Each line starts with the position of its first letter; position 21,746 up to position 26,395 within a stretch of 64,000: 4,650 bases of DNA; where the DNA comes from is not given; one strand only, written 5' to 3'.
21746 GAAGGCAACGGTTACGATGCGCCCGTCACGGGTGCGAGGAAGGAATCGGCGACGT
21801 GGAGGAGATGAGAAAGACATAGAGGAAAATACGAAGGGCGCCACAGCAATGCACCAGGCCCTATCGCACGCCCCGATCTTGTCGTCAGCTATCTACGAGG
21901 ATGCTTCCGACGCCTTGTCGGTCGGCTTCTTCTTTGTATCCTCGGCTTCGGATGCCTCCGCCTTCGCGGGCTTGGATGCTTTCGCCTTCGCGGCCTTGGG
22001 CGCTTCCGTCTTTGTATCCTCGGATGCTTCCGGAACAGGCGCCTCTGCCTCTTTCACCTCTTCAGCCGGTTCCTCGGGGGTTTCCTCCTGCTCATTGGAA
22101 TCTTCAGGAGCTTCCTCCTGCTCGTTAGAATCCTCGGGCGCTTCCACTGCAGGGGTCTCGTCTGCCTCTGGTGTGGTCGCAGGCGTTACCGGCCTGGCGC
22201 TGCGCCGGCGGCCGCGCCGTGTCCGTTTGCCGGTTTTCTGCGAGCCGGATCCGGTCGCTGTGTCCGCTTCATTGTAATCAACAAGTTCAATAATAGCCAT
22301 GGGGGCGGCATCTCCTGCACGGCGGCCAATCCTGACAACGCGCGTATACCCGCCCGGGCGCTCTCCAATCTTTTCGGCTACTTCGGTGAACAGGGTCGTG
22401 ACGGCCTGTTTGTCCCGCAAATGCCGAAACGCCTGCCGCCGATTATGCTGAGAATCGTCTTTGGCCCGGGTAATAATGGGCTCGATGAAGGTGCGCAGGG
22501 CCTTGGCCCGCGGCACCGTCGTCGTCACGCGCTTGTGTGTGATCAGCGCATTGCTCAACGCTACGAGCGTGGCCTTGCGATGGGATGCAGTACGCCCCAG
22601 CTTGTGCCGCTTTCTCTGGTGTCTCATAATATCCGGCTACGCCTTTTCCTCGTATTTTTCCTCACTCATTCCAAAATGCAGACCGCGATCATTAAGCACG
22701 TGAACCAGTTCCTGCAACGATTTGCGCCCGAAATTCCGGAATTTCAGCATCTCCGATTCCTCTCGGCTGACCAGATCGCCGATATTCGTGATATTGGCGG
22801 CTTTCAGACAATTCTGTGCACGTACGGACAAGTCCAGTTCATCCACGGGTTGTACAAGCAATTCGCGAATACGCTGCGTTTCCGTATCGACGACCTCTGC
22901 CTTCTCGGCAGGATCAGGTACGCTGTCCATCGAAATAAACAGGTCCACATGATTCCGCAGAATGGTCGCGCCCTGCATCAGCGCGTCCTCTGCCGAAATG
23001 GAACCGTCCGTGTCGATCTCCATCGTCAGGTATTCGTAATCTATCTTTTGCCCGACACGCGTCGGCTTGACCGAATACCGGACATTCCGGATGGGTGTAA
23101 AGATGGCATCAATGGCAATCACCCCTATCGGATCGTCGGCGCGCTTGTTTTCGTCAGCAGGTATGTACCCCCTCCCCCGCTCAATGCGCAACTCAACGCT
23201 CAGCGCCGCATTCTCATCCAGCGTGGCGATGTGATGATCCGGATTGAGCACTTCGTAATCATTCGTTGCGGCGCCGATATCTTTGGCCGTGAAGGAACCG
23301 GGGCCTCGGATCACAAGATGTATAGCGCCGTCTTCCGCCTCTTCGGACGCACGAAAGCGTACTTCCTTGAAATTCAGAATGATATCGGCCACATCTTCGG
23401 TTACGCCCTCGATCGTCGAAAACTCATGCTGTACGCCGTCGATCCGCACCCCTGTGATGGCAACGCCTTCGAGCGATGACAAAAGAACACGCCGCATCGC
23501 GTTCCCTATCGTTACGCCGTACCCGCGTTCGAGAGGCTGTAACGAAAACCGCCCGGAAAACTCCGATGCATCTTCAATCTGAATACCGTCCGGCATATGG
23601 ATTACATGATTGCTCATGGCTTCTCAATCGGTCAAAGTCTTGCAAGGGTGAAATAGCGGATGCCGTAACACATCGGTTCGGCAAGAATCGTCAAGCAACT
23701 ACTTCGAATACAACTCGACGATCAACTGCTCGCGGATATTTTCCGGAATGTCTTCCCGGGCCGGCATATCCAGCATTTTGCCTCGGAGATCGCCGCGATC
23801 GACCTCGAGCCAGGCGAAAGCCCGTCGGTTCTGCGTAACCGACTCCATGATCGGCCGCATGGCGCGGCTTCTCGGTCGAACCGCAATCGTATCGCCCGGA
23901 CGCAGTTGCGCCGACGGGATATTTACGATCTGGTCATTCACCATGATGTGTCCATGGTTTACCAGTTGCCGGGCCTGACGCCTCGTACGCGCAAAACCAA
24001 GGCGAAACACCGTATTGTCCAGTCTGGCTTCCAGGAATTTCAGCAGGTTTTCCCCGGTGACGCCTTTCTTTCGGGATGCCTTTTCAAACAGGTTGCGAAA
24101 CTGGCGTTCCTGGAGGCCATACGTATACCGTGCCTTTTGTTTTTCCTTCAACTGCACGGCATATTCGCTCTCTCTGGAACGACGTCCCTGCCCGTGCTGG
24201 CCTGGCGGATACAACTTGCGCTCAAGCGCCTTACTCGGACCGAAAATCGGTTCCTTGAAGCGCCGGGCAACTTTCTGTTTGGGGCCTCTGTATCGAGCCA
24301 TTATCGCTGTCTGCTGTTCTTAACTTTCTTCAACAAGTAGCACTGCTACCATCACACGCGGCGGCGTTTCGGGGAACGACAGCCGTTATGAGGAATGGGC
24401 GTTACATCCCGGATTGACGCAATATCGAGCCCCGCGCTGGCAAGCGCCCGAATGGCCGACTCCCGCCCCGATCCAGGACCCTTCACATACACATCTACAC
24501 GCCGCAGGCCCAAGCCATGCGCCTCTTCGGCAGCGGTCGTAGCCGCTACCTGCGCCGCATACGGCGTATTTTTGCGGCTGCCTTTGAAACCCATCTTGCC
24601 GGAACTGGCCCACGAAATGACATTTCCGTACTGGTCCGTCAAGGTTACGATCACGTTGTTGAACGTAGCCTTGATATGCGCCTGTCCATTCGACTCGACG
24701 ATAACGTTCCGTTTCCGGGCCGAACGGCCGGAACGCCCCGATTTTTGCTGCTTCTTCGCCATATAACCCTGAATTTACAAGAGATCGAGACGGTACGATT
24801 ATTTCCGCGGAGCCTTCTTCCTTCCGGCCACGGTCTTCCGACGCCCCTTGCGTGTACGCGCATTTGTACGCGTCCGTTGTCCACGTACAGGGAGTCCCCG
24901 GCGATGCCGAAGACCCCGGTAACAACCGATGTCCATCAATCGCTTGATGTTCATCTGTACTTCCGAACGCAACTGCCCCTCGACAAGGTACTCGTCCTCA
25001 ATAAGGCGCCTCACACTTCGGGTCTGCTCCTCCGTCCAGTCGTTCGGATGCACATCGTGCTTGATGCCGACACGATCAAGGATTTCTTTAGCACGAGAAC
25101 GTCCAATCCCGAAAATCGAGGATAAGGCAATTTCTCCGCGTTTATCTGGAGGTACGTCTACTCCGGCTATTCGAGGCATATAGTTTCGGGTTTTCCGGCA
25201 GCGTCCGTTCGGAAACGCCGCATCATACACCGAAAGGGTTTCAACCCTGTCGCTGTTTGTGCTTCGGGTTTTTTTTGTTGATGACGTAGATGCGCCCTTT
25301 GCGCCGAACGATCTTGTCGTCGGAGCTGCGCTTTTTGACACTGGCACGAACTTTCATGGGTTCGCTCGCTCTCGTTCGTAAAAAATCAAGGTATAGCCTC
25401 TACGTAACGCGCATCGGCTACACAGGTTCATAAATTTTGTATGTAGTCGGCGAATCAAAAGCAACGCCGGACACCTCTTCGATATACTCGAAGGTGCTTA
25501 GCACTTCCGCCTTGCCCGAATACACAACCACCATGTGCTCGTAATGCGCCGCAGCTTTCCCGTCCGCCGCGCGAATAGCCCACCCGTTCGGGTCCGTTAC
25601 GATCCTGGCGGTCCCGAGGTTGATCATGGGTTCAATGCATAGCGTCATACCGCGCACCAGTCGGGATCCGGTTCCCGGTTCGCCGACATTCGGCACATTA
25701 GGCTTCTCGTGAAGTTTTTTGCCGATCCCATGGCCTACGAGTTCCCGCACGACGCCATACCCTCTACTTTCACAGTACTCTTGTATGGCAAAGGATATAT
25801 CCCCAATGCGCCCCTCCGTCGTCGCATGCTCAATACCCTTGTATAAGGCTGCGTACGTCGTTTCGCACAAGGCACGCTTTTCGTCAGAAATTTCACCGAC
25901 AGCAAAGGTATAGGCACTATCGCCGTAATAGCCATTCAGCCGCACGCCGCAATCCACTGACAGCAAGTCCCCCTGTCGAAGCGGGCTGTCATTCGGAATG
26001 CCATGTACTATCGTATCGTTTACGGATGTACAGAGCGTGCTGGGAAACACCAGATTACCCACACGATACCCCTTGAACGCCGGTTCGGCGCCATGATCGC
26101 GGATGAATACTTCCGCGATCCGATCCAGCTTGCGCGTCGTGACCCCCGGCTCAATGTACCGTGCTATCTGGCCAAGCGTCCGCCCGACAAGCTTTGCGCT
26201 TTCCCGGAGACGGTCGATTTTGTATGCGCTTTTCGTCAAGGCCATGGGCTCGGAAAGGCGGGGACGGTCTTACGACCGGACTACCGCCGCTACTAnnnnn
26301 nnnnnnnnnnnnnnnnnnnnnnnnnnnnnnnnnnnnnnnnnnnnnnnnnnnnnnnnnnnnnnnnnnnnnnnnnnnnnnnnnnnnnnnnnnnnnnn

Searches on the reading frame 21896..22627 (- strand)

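Call 64: search_protein_families(library=pfam, proteins=[window:21896-22627:-], max_evalue=0.00001)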
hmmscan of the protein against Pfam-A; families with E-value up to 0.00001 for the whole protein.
window:21896-22627:- (244 aa): 1 family
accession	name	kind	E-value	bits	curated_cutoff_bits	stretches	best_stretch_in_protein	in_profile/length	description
PF01196.24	Ribosomal_L17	-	2.8e-34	118.3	27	1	23-116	4-97/97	Ribosomal protein L17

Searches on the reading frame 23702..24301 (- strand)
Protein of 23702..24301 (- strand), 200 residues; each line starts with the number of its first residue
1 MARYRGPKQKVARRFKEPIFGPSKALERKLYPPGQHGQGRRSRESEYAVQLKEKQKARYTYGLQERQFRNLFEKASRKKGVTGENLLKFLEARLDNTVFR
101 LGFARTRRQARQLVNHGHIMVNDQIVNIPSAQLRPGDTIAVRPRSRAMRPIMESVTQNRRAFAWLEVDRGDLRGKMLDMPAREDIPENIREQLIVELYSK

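Call 64: search_protein_families(library=pfam, proteins=[window:23702-24301:-], max_evalue=0.00001)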
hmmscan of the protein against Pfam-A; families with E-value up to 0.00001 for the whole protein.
window:23702-24301:- (200 aa): 2 families
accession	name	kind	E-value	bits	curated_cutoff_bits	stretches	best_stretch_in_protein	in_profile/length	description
PF00163.24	Ribosomal_S4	-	2.3e-29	102.4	23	1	3-91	1-95/95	Ribosomal protein S4/S9 N-terminal domain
PF01479.30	S4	-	5.5e-19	68.1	22.8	1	93-139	2-48/48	S4 domain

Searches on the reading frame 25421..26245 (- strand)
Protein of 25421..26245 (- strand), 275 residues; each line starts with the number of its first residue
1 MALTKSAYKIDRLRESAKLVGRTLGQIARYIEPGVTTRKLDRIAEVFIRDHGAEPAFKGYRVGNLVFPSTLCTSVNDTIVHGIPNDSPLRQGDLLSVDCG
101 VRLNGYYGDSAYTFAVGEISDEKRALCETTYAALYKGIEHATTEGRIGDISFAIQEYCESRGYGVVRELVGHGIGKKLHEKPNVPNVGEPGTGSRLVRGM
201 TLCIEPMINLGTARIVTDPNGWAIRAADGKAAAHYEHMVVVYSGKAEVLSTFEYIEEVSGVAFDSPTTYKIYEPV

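Call 64: search_protein_families(library=pfam, proteins=[window:25421-26245:-], max_evalue=0.00001)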
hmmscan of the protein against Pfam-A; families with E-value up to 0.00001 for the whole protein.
window:25421-26245:- (275 aa): 1 family
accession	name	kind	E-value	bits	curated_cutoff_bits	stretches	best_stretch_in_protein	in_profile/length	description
PF00557.29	Peptidase_M24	-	6.1e-48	163.8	23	1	12-241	2-206/208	Metallopeptidase family M24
